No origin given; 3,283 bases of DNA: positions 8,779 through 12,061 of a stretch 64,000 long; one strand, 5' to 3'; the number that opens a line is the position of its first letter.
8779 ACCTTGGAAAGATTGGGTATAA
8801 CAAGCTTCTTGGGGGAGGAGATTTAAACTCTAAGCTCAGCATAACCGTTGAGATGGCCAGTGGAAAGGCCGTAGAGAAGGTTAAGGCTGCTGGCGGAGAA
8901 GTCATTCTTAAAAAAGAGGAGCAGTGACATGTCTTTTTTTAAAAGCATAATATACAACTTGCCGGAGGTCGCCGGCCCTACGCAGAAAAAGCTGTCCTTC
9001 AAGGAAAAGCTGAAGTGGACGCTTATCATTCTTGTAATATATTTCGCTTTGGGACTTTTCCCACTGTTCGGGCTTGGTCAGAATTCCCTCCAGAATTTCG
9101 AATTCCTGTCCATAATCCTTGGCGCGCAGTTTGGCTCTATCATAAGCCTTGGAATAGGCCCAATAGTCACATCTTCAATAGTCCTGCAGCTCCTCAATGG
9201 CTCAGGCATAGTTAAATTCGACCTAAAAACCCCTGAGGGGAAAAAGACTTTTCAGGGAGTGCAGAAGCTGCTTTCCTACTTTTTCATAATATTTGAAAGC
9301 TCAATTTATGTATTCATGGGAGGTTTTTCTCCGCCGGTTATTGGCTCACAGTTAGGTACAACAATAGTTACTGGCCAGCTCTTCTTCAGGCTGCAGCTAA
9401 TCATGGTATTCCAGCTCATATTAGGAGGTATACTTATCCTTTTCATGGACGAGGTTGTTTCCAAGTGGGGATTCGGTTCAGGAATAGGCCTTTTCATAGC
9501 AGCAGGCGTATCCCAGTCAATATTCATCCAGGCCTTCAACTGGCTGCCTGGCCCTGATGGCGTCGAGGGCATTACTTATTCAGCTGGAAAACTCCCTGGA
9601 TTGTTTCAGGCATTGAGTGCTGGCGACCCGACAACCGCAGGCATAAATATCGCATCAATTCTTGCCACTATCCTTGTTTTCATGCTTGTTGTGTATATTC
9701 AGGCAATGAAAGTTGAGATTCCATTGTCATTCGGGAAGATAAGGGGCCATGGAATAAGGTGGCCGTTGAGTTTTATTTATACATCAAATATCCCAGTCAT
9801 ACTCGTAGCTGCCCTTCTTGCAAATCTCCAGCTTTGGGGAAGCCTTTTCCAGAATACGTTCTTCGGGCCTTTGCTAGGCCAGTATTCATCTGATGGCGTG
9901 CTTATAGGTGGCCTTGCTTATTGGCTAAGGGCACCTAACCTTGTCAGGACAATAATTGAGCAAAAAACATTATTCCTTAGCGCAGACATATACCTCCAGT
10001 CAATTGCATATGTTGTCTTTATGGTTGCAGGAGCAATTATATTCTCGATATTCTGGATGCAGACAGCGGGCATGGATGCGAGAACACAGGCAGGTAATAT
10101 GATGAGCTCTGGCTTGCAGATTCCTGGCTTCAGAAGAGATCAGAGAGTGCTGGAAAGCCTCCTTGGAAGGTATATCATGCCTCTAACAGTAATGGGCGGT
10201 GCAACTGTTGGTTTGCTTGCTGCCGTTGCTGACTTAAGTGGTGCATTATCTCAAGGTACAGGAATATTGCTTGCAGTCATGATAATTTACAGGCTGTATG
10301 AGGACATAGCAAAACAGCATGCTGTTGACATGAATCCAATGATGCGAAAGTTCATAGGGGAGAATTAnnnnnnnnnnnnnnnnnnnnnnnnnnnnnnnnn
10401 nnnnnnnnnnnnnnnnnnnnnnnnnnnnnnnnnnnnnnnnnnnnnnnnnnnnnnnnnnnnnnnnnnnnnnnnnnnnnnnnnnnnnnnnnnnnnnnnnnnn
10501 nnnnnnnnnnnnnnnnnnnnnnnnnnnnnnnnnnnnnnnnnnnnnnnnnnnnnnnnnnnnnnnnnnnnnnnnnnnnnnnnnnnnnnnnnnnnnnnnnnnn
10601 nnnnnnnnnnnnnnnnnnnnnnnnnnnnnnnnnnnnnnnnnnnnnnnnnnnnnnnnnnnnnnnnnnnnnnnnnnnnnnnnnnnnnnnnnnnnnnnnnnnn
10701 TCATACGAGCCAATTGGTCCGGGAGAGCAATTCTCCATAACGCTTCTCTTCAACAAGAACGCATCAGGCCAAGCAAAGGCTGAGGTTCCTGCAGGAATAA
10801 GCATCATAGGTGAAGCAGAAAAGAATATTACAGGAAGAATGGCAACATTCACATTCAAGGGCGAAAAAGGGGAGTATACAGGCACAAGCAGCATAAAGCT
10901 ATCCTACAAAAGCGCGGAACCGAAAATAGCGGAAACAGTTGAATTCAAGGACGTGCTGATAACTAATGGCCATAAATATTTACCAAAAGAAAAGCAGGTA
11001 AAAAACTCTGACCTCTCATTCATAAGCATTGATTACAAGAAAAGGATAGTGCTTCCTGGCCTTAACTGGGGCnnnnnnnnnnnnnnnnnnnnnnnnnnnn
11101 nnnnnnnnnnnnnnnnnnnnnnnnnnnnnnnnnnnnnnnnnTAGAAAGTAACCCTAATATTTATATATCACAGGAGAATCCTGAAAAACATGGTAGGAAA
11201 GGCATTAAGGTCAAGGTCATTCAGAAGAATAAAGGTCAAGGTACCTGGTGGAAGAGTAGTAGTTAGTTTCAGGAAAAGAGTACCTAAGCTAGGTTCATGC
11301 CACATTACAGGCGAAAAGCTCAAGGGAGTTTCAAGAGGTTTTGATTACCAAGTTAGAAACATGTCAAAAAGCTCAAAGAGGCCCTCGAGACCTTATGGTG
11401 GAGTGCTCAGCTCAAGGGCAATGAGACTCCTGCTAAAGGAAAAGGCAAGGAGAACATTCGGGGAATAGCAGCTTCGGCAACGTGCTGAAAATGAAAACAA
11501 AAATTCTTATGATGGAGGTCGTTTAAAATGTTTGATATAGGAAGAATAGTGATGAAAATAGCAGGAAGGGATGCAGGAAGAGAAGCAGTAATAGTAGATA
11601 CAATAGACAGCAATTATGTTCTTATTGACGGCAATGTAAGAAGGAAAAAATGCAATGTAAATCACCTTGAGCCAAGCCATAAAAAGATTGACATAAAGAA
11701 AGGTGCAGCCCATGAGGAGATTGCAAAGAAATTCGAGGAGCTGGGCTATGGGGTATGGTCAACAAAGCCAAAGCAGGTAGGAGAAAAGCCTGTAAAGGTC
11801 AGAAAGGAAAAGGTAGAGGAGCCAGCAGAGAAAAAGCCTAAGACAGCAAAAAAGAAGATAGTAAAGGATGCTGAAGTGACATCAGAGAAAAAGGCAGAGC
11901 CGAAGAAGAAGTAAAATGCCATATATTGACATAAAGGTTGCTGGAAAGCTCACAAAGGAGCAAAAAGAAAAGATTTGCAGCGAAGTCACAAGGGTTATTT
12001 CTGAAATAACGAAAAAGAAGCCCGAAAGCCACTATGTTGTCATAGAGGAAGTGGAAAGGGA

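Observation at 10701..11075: DUF106 (YidC/Oxa1/EMC3-like insertase) next to SecY carries a ~125-aa extracytoplasmic insertion between TM2 and TM3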

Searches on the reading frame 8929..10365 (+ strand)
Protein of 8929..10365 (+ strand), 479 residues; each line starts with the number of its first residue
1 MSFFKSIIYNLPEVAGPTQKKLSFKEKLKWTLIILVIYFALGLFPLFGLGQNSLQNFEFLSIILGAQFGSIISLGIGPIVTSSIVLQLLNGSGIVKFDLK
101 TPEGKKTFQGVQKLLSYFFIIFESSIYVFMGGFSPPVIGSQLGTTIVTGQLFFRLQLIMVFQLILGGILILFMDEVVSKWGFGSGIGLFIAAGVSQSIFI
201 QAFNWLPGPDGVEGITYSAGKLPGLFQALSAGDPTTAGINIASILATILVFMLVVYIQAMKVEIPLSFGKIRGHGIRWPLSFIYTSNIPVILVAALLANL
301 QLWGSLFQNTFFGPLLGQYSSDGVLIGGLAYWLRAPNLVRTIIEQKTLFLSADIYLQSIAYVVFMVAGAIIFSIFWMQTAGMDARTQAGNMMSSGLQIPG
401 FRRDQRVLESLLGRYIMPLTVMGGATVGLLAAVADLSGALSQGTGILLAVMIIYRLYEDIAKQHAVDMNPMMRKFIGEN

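Call 3: search_protein_families(library=pfam, proteins=[window:8929-10365:+], max_evalue=0.01)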
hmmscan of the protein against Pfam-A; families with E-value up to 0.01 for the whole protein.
window:8929-10365:+ (479 aa): 2 families
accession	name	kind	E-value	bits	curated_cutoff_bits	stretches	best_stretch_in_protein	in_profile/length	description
PF00344.25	SecY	-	3.2e-61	207.8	32.2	1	70-457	1-306/306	SecY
PF10559.14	Plug_translocon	-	9.5e-06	25.7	22.1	1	36-69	1-35/35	Plug domain of Sec61p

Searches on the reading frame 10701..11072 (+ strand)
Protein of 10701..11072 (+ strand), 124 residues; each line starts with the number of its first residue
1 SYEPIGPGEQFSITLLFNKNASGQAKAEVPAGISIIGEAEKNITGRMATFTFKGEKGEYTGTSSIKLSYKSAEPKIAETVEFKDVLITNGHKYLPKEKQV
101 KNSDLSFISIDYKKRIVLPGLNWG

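Call 33: search_protein_families(library=pfam, alignment_id=A2, max_evalue=1)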
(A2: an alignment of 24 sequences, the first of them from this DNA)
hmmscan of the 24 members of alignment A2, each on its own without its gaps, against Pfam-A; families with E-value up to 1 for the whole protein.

A. member 1, seq(124 aa): 0 families

B. families by the number of members that match (of 24 scanned): 20 families
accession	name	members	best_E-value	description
PF10794.15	DUF2606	1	0.0015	Protein of unknown function (DUF2606)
PF07610.17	DUF1573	1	0.0099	Protein of unknown function (DUF1573)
PF14125.13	DUF4292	1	0.011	Domain of unknown function (DUF4292)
PF14242.11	DUF4342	1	0.015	Domain of unknown function (DUF4342)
PF17294.7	Lipoprotein_22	1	0.015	Uncharacterised lipoprotein family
PF00956.23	NAP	1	0.02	Nucleosome assembly protein (NAP)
PF08904.16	EipB_like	1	0.023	EipB-like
PF19370.4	DUF5945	1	0.04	Family of unknown function (DUF5945)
PF10395.14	Utp8_b_propeller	1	0.051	Utp8, N-terminal beta propeller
PF08460.16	SH3_5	1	0.1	Bacterial SH3 domain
PF21551.2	CSL4_N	1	0.11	Exosome complex component CSL4, N-terminal domain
PF21226.3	MalQ_N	1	0.12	MalQ N-terminal beta sandwich domain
PF16843.10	Get5_bdg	1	0.13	Binding domain to Get4 on Get5, Golgi to ER traffic protein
PF14128.11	DUF4295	1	0.14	Domain of unknown function (DUF4295)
PF04430.19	DUF498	1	0.14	Protein of unknown function (DUF498/DUF598)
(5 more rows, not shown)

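Call 35: search_solved_structures(query=A2, max_evalue=10)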
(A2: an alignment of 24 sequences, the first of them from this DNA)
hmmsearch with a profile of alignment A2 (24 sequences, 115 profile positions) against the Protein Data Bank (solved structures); distinct sequences matched with E-value up to 10: 6.
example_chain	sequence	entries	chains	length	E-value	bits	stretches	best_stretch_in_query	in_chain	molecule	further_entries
5hfs_A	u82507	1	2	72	0.023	18.3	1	25-76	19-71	Gingipain R2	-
7pq4_A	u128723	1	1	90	0.04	17.5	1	25-76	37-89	Arginine-specific cysteine proteinase (Arg-gingipain)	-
5ag8_A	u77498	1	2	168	0.056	17.1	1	25-76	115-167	GINGIPAIN R2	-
5ag9_A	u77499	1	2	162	0.087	16.5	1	25-76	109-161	Gingipain R2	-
8v1k_A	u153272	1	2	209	0.7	13.6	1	20-109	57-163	Outer-membrane lipoprotein carrier protein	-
9s4q_Mt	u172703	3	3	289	1.8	12.2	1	69-107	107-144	Kinetochore-associated protein MTW1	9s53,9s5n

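Call 43: predict_structure(alignment_id=A2)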
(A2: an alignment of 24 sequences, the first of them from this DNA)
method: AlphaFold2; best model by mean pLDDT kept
length: 124 residues; sequences in the alignment: 24
mean_pLDDT: 86.8   pTM: 0.78
mean pLDDT of the five models: 86.8, 85.0, 83.6, 82.7, 75.8
residues with pLDDT >= 90: 76; 70-90: 33; 50-70: 8; < 50: 7
segments of 3 or more residues with pLDDT < 50: 116-120
pLDDT, mean of each block of 10 residues (from residue 1): 81 91 95 96 93 95 94 90 92 85 88 56 49
secondary structure, 60 per line:
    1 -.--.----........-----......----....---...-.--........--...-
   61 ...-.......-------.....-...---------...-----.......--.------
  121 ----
elements in order: E10-17 E23-28 E33-36 E40-42 E47-54 E57-59 E65-71 E79-83 E85-87 E97-99 E105-111

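Call 72: search_protein_representatives(alignment_id=A2)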
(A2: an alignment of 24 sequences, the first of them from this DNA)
Query: 24 sequences, 115 profile positions. Proteins with E-value up to 0.001 (for the whole library): 380; up to 1e-10: 262; up to 1e-30: 5. The best 150 are listed.
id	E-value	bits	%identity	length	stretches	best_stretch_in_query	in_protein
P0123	1.6e-36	141.3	-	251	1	1-115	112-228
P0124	8.0e-34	132.7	-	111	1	1-105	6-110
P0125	2.8e-33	130.9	-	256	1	1-115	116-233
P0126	5.7e-32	126.7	-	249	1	1-115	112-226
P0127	2.3e-31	124.8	-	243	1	1-115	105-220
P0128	1.8e-30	121.8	-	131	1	9-110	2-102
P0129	1.3e-29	119.1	-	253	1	1-115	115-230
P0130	1.9e-29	118.6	-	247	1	1-114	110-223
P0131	2.0e-29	118.5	-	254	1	1-115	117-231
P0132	2.2e-29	118.3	-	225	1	1-112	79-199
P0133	2.8e-29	118.0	-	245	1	1-115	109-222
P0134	2.9e-29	118.0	-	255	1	1-106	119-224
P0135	8.4e-29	116.5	-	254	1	1-110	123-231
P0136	9.7e-29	116.3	-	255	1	1-110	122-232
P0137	2.6e-28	114.9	-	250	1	1-115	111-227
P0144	5.2e-27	110.7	-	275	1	1-115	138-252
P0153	1.8e-25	105.7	-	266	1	1-112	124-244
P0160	5.8e-25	104.1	-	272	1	1-111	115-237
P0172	3.5e-24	101.6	-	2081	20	41-83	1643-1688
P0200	6.3e-22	94.3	-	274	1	1-88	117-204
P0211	1.0e-20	90.4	-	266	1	3-90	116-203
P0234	6.7e-19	84.6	-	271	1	1-115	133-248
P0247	5.4e-18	81.6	-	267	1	1-106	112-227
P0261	4.6e-17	78.6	-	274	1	1-113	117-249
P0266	7.9e-17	77.9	-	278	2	1-90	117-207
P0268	1.1e-16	77.5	-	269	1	2-108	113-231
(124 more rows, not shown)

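Call 74: search_protein_families(library=pfam, proteins=[P0172], max_evalue=0.001)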
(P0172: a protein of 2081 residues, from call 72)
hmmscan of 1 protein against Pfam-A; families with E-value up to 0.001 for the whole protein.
P0172 (2081 aa): 3 families
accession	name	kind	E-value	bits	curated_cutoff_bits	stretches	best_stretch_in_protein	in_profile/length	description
PF22183.1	Fibre_HD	-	1.4e-32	112.2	26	0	130-174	44-88/97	Atadenovirus fibre, head domain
PF13323.11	HPIH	-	2.8e-27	96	24.2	0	1653-1684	88-119/155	N-terminal domain with HPIH motif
PF18499.6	Cue1_U7BR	-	1.1e-25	89.8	27.4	0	226-247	25-46/52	Ubc7p-binding region of Cue1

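Call 76: list_cluster_members(proteins=[P0266, P0200, P0160, P0144, P0234, P0261, P0268, P0247, P0153, P0211])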
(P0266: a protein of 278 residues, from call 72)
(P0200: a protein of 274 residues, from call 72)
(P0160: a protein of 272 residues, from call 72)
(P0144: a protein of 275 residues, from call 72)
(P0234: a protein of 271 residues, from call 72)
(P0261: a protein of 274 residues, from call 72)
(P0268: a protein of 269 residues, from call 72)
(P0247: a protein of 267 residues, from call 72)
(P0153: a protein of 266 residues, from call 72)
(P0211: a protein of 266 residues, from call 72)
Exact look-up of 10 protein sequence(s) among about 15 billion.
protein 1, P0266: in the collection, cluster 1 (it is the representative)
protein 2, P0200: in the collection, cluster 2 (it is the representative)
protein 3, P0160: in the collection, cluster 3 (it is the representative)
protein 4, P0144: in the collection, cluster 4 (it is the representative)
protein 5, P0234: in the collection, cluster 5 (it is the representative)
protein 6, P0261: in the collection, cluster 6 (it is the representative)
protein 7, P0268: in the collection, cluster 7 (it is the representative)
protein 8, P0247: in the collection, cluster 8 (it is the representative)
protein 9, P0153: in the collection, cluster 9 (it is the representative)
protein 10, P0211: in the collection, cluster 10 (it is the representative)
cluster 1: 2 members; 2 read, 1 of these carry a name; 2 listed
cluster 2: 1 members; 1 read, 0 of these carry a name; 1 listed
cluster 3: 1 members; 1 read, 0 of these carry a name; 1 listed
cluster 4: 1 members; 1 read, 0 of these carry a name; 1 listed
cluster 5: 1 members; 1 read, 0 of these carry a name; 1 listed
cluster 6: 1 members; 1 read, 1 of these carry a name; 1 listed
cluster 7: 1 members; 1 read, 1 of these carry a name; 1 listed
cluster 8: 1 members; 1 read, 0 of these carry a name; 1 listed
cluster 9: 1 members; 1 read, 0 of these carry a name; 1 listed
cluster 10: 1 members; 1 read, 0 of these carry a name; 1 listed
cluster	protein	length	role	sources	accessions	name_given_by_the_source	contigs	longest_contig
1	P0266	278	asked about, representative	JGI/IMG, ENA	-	-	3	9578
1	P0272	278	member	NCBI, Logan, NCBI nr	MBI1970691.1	DUF106 domain-containing protein [Candidatus Woesearchaeota archaeon]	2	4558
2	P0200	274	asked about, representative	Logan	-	-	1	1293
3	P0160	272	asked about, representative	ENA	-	-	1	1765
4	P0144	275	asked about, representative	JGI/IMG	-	-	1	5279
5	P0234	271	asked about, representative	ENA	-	-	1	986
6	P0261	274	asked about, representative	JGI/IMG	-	uncharacterized membrane protein (DUF106 family)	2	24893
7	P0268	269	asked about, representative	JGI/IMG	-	uncharacterized membrane protein (DUF106 family)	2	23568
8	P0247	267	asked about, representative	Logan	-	-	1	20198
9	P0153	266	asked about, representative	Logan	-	-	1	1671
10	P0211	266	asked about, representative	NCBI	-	-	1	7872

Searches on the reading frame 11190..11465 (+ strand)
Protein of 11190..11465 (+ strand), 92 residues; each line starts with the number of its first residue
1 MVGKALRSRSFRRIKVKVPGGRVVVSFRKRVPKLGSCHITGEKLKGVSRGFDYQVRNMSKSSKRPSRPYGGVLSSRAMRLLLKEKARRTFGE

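Call 3: search_protein_families(library=pfam, proteins=[window:11190-11465:+], max_evalue=0.01)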
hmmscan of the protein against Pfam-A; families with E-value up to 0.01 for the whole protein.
window:11190-11465:+ (92 aa): 1 family
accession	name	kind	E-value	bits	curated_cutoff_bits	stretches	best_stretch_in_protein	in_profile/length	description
PF01199.23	Ribosomal_L34e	-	2.7e-19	69.7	27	1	5-84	12-91/94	Ribosomal protein L34e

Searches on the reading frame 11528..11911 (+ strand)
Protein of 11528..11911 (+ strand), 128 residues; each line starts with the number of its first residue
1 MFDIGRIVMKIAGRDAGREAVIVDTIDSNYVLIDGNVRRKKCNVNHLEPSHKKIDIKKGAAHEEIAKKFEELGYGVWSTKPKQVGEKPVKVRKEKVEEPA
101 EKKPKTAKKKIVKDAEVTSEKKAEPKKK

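Call 3: search_protein_families(library=pfam, proteins=[window:11528-11911:+], max_evalue=0.01)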
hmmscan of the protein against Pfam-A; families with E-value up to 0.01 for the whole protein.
window:11528-11911:+ (128 aa): 1 family
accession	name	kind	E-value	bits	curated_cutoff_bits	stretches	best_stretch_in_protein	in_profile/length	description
PF00467.35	KOW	-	4.3e-06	26.8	22.3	1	5-30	2-27/32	KOW motif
